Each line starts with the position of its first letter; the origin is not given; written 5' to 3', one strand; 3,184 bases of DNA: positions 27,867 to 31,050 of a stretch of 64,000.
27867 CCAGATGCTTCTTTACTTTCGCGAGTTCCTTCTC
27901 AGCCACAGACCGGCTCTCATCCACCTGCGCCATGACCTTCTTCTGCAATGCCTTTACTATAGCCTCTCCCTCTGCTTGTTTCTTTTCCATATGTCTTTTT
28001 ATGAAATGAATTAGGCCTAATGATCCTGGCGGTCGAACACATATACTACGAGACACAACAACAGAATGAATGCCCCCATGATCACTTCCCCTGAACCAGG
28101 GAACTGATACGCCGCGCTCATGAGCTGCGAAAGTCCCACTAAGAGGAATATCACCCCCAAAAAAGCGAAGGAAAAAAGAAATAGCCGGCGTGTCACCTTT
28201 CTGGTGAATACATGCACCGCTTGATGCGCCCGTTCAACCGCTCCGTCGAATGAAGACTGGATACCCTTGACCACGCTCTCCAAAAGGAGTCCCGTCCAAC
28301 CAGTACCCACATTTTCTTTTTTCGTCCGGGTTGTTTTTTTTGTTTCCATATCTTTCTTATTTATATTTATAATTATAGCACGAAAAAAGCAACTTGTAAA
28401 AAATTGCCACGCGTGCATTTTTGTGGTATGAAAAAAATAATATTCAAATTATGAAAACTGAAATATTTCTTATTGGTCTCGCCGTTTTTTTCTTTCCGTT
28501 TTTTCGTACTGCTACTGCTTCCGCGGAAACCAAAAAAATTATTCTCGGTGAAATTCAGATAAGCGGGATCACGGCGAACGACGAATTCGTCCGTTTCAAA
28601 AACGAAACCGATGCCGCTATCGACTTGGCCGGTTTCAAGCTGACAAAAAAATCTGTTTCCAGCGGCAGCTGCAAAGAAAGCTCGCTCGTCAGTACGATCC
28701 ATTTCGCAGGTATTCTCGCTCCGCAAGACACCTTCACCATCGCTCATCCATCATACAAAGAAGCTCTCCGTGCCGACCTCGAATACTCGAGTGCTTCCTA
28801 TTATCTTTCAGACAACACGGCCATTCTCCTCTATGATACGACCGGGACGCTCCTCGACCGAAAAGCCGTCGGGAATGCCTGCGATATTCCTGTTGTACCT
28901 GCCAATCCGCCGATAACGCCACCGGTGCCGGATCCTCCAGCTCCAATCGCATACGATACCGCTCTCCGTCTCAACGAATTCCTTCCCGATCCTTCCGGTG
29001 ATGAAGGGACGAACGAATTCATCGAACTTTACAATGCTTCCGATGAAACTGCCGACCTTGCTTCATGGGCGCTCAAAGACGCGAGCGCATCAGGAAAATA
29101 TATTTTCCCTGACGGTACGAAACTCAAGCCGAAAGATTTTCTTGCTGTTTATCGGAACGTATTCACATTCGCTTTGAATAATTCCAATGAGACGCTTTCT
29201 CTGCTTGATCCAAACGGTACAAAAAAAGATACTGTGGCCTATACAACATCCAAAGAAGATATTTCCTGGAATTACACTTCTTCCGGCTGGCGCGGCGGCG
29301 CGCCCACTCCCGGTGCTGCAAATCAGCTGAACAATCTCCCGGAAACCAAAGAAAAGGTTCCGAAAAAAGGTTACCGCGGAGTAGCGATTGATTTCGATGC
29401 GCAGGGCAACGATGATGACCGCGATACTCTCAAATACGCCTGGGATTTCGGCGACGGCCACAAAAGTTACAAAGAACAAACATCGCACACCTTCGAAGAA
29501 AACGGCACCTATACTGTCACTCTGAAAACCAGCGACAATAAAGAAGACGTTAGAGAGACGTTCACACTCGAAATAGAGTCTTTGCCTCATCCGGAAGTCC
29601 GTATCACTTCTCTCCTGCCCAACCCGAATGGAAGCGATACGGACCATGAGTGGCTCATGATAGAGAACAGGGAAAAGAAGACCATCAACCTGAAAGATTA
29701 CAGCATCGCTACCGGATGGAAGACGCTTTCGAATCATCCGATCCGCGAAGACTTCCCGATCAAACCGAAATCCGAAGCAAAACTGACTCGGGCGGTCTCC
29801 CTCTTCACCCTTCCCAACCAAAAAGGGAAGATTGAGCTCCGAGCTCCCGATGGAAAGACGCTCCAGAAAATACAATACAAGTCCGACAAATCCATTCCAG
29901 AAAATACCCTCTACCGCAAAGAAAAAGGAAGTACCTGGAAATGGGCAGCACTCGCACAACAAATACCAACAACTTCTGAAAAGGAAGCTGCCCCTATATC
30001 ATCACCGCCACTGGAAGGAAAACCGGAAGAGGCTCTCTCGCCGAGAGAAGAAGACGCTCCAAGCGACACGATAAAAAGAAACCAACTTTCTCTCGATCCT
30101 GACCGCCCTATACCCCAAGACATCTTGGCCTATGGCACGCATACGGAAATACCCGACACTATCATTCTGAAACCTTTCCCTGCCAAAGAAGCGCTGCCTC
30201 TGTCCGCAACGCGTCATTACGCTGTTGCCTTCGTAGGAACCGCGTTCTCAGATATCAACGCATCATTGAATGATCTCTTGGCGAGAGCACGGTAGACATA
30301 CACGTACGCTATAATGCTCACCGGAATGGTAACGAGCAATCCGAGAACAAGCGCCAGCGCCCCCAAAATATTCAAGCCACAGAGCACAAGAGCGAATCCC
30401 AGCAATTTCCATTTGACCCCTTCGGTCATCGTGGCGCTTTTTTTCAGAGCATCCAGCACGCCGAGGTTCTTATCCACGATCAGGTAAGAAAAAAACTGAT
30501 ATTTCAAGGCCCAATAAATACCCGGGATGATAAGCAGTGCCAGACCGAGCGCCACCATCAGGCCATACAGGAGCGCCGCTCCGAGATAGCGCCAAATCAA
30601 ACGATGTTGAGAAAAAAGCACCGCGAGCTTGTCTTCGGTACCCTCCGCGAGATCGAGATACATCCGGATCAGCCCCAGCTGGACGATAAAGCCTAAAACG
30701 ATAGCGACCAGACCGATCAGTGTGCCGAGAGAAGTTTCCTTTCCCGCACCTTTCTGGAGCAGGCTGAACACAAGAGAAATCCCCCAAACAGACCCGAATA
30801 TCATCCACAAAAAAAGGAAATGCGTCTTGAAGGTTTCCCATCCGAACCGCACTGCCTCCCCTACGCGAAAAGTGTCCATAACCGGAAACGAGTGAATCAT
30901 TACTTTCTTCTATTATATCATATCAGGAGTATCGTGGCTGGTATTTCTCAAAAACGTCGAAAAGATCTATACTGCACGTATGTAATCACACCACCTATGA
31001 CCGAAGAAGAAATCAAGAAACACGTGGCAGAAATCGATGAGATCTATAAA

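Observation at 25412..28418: Holin-family protein, ElaB-like tail-anchored protein, TM-anchored Amidase_2 peptidoglycan hydrolase and an HExxH protein clustered upstream of rpoB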

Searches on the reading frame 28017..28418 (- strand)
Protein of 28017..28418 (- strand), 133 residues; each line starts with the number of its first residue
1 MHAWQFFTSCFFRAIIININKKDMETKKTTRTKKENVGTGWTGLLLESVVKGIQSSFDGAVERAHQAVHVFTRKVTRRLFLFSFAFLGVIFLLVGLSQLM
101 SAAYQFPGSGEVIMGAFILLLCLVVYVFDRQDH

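Call 3: search_protein_families(library=pfam, proteins=[window:28017-28418:-], max_evalue=1)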
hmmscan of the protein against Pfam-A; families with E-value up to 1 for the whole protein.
window:28017-28418:- (133 aa): 1 family
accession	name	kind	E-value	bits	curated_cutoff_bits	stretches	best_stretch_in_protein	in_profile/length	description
PF20990.2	DUF2207_C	-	0.00045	20.4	33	1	21-128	88-184/247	Predicted membrane protein (DUF2207) C-terminal domain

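Call 4: search_protein_families(library=ncbifam, proteins=[window:28017-28418:-], max_evalue=1)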
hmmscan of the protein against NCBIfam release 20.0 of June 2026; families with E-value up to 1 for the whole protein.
window:28017-28418:- (133 aa): 1 family
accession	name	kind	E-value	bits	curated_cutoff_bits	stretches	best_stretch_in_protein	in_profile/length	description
NF033887.1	conj_TraX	equivalog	0.0058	16.2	100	1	53-125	48-121/163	conjugal transfer protein TraX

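Call 5: search_protein_families(library=phrogs, proteins=[window:28017-28418:-], max_evalue=1)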
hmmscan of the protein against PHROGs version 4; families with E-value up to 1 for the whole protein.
window:28017-28418:- (133 aa): 1 family
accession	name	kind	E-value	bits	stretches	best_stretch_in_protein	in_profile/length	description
phrog_21015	-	unknown function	0.073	14.3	1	12-44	26-57/103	-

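Call 22: find_homologous_proteins(query=window:28017-28349:-, max_evalue=0.01)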
Query window:28017-28349:- (110 aa): 8 proteins with E <= 0.01 among 19 candidates.
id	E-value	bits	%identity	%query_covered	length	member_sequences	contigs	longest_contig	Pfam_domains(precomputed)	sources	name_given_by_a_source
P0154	1.2e-64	233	100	100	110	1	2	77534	-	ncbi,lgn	ncbi:MAG: hypothetical protein WAV46_00130 [Candidatus Moraniibacteriota bacterium]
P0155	6.2e-45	170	71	100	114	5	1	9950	-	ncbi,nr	ncbi:MAG: hypothetical protein Q8Q10_04815 [bacterium]|nr:hypothetical protein [bacterium]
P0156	1.8e-43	165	70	100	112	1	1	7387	-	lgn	-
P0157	1.8e-43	165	68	100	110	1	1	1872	-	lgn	-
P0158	7.9e-42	160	68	100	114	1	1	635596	-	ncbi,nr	ncbi:MAG: hypothetical protein Q7S04_01845 [Candidatus Moranbacteria bacterium]|nr:hypothetical prot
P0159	1.7e-41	159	65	100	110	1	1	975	-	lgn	-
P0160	1.3e-40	156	67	100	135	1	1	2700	-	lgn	-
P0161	2.7e-40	155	67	100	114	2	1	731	-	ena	-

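Call 38: search_protein_families(library=pfam, alignment_id=A3, max_evalue=1)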
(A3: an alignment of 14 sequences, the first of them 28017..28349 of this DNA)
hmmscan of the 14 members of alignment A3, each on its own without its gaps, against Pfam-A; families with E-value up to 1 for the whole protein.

A. member 1, window:28017-28349:- (110 aa): 1 family
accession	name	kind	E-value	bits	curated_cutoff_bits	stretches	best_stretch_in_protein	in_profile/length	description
PF20990.2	DUF2207_C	-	0.00098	19.3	33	1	25-105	105-184/247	Predicted membrane protein (DUF2207) C-terminal domain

B. families by the number of members that match (of 14 scanned): 19 families
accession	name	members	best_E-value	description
PF07332.16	Phage_holin_3_6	11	0.00063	Putative Actinobacterial Holin-X, holin superfamily III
PF20990.2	DUF2207_C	7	0.00098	Predicted membrane protein (DUF2207) C-terminal domain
PF18920.5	DUF5671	5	0.016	Domain of unknown function (DUF5671)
PF05656.20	DUF805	4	0.0059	Protein of unknown function (DUF805)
PF18175.6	HU-CCDC81_bac_2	2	0.052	CCDC81-like prokaryotic HU domain 2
PF12420.13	DUF3671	2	0.19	Fam-L, Fam-M like protein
PF20535.3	DUF6750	1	0.0066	Family of unknown function (DUF6750)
PF06055.17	ExoD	1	0.0077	Exopolysaccharide synthesis, ExoD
PF11677.13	DUF3273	1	0.027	Protein of unknown function (DUF3273)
PF00122.25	E1-E2_ATPase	1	0.065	E1-E2 ATPase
PF20563.3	DUF6773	1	0.077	Family of unknown function (DUF6773)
PF20237.3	DUF6594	1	0.089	Family of unknown function (DUF6594)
PF17310.7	DUF5357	1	0.089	Family of unknown function (DUF5357)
PF10717.14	ODV-E18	1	0.1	Occlusion-derived virus envelope protein ODV-E18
PF24673.1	Blr_divisome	1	0.11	Divisome-associated membrane protein Blr family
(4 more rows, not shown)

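Call 40: search_protein_families(library=pfam, proteins=[P0155], max_evalue=0.1)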
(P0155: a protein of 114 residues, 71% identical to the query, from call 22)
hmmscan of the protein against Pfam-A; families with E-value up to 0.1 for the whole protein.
P0155 (114 aa): 2 families
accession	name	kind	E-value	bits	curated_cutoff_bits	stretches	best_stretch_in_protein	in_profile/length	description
PF07332.16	Phage_holin_3_6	-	0.0049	17.3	28.4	1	49-105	34-89/116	Putative Actinobacterial Holin-X, holin superfamily III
PF20990.2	DUF2207_C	-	0.056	13.6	33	1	16-107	102-186/247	Predicted membrane protein (DUF2207) C-terminal domain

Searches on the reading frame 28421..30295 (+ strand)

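Call 3: search_protein_families(library=pfam, proteins=[window:28421-30295:+], max_evalue=1)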
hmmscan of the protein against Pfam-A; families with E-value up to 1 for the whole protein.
window:28421-30295:+ (624 aa): 6 families
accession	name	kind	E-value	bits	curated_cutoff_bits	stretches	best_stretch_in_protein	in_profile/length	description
PF00932.25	LTD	-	1.2e-40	138.7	34.3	3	181-275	7-108/109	Lamin Tail Domain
PF18911.6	PKD_4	-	3e-17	62.9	27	1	307-384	4-82/85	PKD domain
PF00801.26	PKD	-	6.9e-11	42.4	23.5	1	323-383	17-78/80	PKD domain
PF11412.14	DsbD_N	-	0.051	14.1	25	0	324-374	12-62/119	Thiol:disulfide interchange protein DsbD, N-terminal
PF07548.16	ChlamPMP_M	-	0.14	12.6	25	0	255-342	90-173/174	Chlamydia polymorphic membrane protein middle domain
PF22352.2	K319L-like_PKD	-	0.21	12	27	0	328-376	19-74/84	K319L-like, PKD domain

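Call 4: search_protein_families(library=ncbifam, proteins=[window:28421-30295:+], max_evalue=1)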
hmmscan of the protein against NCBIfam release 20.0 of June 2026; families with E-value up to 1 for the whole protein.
window:28421-30295:+ (624 aa): 4 families
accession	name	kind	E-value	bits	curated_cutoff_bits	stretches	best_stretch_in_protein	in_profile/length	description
NF033680.1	exonuc_ExeM-GG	exception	0.00024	19.3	1300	1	47-146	32-125/884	extracellular exonuclease ExeM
TIGR00864.1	PCC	subfamily_domain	0.0017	14.8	1861.4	1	336-370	1086-1121/2700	polycystin cation channel protein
NF058578.1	CPR_pilus_PamR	equivalog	0.14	11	300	1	342-375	186-227/297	pilus system RbmA-like protein PamR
NF040469.1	blaEFM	exception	0.15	11.2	610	1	47-124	169-249/302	EFM family subclass B3 metallo-beta-lactamase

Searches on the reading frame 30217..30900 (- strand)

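Call 3: search_protein_families(library=pfam, proteins=[window:30217-30900:-], max_evalue=1)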
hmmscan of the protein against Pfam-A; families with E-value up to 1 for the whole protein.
window:30217-30900:- (227 aa): 5 families
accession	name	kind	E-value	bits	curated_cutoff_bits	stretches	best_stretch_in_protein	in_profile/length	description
PF06161.16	DUF975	-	9.2e-09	35.9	34.8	1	115-209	147-242/243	Protein of unknown function (DUF975)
PF06790.16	UPF0259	-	9e-05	22.8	31.4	1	90-160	118-188/248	Uncharacterised protein family (UPF0259)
PF14110.11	DUF4282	-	0.0059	17.6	27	1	30-82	18-68/86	Domain of unknown function (DUF4282)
PF10110.14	GPDPase_memb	-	0.079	12.1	29.6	1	116-190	164-238/321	Membrane domain of glycerophosphoryl diester phosphodiesterase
PF04341.17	DUF485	-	0.19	12.1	28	0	27-92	21-82/88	Protein of unknown function, DUF485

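Call 4: search_protein_families(library=ncbifam, proteins=[window:30217-30900:-], max_evalue=1)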
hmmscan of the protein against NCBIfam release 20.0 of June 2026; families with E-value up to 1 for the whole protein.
window:30217-30900:- (227 aa): 1 family
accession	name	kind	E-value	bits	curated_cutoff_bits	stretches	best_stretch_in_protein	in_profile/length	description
NF002774.0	PRK02868.1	equivalog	2.3e-05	24.2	227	1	58-185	87-207/248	YciC family protein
